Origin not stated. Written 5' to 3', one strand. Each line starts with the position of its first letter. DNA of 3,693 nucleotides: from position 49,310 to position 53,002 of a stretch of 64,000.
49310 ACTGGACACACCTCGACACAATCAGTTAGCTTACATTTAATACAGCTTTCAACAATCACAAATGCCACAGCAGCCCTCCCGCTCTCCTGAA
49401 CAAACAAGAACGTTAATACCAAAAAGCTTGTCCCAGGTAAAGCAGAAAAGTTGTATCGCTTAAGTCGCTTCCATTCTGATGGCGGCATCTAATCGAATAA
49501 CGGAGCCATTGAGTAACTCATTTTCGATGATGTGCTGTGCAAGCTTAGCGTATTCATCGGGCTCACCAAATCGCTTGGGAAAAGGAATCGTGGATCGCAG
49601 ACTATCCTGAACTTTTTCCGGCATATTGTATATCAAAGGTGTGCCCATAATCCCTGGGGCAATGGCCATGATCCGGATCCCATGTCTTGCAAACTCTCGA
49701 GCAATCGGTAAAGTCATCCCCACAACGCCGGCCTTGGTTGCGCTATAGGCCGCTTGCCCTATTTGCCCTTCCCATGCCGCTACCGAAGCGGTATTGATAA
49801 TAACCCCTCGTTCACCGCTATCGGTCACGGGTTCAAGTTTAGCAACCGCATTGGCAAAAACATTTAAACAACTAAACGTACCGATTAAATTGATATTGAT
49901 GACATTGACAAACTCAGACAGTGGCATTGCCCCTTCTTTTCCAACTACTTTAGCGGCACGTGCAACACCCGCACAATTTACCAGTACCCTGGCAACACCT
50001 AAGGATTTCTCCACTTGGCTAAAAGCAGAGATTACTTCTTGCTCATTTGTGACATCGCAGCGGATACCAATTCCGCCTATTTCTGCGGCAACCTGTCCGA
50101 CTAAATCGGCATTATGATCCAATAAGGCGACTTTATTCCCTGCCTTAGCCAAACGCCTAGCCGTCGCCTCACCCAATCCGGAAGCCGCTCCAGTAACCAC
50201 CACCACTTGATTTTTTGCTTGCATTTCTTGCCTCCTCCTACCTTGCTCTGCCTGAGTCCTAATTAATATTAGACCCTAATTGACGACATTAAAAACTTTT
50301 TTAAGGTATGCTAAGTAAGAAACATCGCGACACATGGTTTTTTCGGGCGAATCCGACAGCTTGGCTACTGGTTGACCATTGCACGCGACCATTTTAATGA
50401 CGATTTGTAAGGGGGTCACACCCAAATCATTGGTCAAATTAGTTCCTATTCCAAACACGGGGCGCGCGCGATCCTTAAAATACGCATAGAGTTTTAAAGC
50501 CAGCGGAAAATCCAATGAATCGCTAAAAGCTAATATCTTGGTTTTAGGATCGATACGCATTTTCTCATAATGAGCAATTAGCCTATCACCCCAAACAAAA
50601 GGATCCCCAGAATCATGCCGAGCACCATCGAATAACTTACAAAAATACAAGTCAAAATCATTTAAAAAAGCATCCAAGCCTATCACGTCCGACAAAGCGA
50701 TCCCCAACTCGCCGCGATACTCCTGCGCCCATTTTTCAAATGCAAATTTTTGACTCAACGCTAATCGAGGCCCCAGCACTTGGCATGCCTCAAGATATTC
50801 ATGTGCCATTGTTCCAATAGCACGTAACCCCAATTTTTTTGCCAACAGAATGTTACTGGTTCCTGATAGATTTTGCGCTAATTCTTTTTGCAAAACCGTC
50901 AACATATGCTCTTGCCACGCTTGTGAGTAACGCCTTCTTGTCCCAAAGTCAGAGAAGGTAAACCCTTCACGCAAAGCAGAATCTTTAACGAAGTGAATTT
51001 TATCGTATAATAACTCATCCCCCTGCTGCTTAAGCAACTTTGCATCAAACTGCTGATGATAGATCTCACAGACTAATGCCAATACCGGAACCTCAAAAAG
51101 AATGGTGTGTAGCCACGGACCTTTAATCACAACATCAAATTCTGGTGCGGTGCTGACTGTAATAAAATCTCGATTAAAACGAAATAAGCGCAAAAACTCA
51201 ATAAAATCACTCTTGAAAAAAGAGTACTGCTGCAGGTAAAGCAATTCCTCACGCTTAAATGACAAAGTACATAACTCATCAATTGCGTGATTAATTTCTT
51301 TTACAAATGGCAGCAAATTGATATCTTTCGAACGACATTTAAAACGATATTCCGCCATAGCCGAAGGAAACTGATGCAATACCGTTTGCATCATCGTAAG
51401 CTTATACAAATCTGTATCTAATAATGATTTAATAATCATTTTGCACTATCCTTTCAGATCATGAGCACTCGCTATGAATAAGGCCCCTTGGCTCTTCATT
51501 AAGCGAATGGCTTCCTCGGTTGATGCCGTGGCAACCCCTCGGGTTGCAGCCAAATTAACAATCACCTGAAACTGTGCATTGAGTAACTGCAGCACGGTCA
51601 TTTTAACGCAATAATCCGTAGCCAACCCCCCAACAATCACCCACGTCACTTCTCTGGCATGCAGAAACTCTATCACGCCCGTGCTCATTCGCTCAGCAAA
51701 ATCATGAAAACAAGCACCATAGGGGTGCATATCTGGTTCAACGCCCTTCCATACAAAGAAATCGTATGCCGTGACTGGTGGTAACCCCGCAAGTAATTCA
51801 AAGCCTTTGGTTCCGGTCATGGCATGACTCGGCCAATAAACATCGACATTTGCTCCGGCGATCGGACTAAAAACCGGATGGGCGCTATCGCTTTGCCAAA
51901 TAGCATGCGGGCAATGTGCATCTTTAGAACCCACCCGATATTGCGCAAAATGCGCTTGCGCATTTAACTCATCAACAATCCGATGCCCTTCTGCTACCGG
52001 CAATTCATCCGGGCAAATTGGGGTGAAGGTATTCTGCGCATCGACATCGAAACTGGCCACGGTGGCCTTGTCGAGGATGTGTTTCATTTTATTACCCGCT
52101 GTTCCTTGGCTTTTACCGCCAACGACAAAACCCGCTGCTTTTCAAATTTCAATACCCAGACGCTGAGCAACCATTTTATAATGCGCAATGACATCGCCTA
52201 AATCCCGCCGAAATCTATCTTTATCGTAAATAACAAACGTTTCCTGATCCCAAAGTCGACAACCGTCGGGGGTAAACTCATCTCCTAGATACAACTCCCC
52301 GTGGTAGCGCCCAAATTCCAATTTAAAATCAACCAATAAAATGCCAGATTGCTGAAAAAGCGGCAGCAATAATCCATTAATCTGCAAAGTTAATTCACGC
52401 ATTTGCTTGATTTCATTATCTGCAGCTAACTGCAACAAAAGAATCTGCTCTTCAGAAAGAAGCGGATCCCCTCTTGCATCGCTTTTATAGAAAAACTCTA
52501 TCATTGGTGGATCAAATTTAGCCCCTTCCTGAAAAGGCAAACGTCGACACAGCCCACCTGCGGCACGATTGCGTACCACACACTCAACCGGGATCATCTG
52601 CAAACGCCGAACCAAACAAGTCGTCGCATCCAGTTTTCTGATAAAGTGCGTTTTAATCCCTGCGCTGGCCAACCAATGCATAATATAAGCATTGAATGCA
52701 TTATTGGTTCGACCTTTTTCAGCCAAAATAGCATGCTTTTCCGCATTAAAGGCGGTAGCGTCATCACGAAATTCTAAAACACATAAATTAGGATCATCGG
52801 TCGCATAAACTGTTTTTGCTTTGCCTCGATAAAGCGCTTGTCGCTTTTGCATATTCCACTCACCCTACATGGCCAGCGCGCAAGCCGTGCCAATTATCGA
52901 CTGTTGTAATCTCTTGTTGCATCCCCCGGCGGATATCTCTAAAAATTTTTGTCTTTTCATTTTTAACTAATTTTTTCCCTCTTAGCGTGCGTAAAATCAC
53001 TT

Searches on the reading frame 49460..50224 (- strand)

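Call 72: search_protein_families(library=ncbifam, proteins=[window:49460-50224:-], max_evalue=0.00001)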
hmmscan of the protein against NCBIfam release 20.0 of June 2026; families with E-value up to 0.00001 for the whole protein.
window:49460-50224:- (254 aa): 207 families (the best 25 are shown)
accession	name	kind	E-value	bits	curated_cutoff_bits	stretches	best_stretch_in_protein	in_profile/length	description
NF006072.0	PRK08217.1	subfamily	3.3e-59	200.7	298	1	1-251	1-253/253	3-ketoacyl-(acyl-carrier-protein) reductase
NF004198.0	PRK05653.1-3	equivalog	6.4e-53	179.7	296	1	3-233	5-228/248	3-oxoacyl-ACP reductase FabG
TIGR01830.1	3oxo_ACP_reduc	equivalog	1.2e-45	156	297.75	1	8-246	1-235/239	3-oxoacyl-[acyl-carrier-protein] reductase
NF009466.0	PRK12826.1-2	subfamily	9.4e-44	149.7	222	1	4-246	2-241/248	3-oxoacyl-ACP reductase FabG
NF005559.1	PRK07231.1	subfamily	8.9e-40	136.8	215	1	4-246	3-244/249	glucose 1-dehydrogenase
NF009464.0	PRK12824.1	subfamily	1e-39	136.7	269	1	5-245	2-238/245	3-oxoacyl-ACP reductase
NF005067.0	PRK06484.1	equivalog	3.2e-38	131.6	713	1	2-246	6-248/524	short chain dehydrogenase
TIGR01829.1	AcAcCoA_reduct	subfamily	7.3e-38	130.6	302.1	1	7-233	2-222/242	acetoacetyl-CoA reductase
NF004791.0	PRK06138.1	equivalog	8.7e-38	130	312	1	1-246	1-246/252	SDR family oxidoreductase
NF052558.1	MBtsdlDhBudC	equivalog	1.3e-37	129.7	270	1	4-246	2-238/250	meso-2,3-butanediol dehydrogenase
NF005309.0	PRK06841.1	subfamily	1.7e-36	126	286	1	4-246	14-249/255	GolD/DthD family dehydrogenase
NF009093.0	PRK12429.1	subfamily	5.5e-36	124.2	258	1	2-200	2-194/259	3-hydroxybutyrate dehydrogenase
NF053701.1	CsHdxCHCADhChcB2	equivalog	3.1e-35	121.9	350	1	5-244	3-237/245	cis-4-hydroxycyclohexanecarboxylate dehydrogenase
NF040605.2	mycolic_FabG1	exception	8.6e-35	120.7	420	1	7-251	3-231/233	3-oxoacyl-ACP reductase FabG1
NF042966.1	AcAcCoAred_PhaB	equivalog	1.1e-34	120.1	436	1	4-246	7-235/240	acetoacetyl-CoA reductase PhaB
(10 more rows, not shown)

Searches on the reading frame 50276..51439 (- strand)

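Call 72: search_protein_families(library=ncbifam, proteins=[window:50276-51439:-], max_evalue=0.00001)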
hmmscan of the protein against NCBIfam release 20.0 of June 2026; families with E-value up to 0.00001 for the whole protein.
window:50276-51439:- (387 aa): 8 families
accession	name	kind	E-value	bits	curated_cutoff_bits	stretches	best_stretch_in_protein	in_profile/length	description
NF003704.0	PRK05321.1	subfamily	1e-165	551.6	379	1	1-385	8-391/398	nicotinate phosphoribosyltransferase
TIGR01514.1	NAPRTase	equivalog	5.9e-142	473.4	269.55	1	2-385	1-398/399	nicotinate phosphoribosyltransferase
TIGR01513.1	NAPRTase_put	equivalog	6.7e-24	84.6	297.4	1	7-370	2-345/452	nicotinate phosphoribosyltransferase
NF006696.0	PRK09243.1-3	equivalog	2.1e-23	82.7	503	1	5-364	12-348/451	nicotinate phosphoribosyltransferase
NF006695.0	PRK09243.1-2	equivalog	2.3e-20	72.7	469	1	5-369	6-355/480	nicotinate phosphoribosyltransferase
NF009131.0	PRK12484.1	equivalog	2.6e-17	62.7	330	1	7-363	8-342/455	nicotinate phosphoribosyltransferase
NF006694.0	PRK09243.1-1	equivalog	1.4e-10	40.4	663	1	7-354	9-335/485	nicotinate phosphoribosyltransferase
NF006698.0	PRK09243.1-5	equivalog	2.4e-10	39.8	531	0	191-366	187-347/440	nicotinate phosphoribosyltransferase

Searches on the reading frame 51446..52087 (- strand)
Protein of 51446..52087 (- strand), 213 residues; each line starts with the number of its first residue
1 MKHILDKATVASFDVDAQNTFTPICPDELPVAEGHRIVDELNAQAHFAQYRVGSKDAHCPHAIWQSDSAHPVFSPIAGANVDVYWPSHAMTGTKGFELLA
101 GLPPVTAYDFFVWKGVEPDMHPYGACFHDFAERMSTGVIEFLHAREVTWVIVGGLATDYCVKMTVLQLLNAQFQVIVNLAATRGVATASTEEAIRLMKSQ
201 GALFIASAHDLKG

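Call 72: search_protein_families(library=ncbifam, proteins=[window:51446-52087:-], max_evalue=0.00001)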
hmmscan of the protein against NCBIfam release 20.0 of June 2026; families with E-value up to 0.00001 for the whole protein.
window:51446-52087:- (213 aa): 2 families
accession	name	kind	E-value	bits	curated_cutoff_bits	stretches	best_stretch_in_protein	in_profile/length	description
NF008623.0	PRK11609.1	equivalog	3.6e-23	82.5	174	1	13-207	7-205/213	bifunctional nicotinamidase/pyrazinamidase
NF050097.1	BiurAmidohydBiuH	equivalog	6.4e-07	29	370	1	139-209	143-213/221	biuret amidohydrolase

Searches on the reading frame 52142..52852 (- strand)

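Call 72: search_protein_families(library=ncbifam, proteins=[window:52142-52852:-], max_evalue=0.00001)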
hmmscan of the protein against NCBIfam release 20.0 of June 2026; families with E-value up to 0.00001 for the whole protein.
window:52142-52852:- (236 aa): 4 families
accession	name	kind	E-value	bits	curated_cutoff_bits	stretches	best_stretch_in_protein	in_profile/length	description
TIGR00081.1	purC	equivalog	1.3e-71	241.3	189.9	1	3-206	5-219/279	phosphoribosylaminoimidazolesuccinocarboxamide synthase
NF009251.0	PRK12607.1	equivalog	2e-17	63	371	1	3-206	15-232/315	phosphoribosylaminoimidazolesuccinocarboxamide synthase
NF010568.0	PRK13961.1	equivalog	6.6e-15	55.1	251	1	4-207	13-241/297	phosphoribosylaminoimidazolesuccinocarboxamide synthase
NF010564.0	PRK13959.1-1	subfamily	5.5e-12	45.4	459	1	5-206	2-228/294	phosphoribosylaminoimidazolesuccinocarboxamide synthase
